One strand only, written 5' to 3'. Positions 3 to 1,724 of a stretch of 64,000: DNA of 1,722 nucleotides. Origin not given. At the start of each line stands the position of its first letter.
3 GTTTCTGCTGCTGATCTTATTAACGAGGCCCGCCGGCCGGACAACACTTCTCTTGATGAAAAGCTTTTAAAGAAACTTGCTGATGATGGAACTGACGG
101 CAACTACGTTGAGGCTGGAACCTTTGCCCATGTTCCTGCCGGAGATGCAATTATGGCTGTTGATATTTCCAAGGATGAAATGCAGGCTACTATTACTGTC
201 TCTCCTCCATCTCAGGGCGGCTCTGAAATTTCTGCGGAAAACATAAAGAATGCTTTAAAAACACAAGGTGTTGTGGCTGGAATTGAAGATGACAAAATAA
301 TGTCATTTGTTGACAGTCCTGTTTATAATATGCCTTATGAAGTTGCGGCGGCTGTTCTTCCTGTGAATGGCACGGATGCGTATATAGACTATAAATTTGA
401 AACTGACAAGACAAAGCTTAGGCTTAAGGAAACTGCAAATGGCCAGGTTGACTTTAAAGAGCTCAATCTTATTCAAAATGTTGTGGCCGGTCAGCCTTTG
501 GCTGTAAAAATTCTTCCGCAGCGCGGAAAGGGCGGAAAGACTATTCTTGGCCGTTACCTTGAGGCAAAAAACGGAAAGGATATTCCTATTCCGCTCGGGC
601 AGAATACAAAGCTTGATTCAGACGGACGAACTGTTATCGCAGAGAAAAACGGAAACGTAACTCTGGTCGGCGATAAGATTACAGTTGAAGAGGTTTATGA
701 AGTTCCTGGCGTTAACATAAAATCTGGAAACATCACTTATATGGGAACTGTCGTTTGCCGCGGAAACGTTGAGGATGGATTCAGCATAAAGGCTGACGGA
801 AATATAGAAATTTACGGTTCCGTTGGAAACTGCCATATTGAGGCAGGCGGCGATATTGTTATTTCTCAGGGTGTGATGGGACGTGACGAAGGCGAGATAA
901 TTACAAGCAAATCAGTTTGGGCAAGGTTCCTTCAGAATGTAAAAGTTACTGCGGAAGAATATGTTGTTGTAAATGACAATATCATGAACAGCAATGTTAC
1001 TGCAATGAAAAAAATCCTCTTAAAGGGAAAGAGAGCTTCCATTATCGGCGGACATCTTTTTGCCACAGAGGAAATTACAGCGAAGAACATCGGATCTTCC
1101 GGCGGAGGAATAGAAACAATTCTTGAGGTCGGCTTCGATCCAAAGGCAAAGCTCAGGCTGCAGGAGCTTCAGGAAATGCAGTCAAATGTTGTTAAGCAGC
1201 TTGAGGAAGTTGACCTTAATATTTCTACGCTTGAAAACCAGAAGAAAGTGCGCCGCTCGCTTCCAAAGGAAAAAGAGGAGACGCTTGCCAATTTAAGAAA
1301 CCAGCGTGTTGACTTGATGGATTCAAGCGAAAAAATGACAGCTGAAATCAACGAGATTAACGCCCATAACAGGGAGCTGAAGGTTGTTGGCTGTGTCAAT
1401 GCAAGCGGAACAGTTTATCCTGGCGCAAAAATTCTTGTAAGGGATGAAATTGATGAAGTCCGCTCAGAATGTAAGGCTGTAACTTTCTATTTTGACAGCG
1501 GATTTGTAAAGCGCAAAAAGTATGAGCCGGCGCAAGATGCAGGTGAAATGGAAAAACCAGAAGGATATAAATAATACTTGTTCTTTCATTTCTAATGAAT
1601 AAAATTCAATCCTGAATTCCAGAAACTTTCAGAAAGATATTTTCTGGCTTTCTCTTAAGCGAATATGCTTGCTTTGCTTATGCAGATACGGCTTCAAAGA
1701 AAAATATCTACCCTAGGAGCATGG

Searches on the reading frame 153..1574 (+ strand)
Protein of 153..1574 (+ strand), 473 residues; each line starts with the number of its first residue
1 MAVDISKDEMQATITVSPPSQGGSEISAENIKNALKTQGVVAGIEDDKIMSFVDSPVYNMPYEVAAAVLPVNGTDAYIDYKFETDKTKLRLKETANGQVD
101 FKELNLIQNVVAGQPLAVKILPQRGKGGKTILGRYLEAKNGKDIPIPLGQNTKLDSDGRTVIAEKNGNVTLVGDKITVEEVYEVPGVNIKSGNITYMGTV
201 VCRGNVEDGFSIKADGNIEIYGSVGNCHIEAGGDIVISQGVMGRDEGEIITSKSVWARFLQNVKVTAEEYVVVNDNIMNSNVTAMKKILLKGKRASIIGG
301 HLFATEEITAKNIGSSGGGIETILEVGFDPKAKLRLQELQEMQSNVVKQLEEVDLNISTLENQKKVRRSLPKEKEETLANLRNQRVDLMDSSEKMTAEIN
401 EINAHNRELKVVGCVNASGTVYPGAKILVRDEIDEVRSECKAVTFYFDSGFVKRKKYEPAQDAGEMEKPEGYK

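Call 53: find_encoding_contigs(protein=window:153-1574:+, flank=10000, max_places=4)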
Protein window:153-1574:+ (473 aa): no gene with exactly this product is on record in the collection.
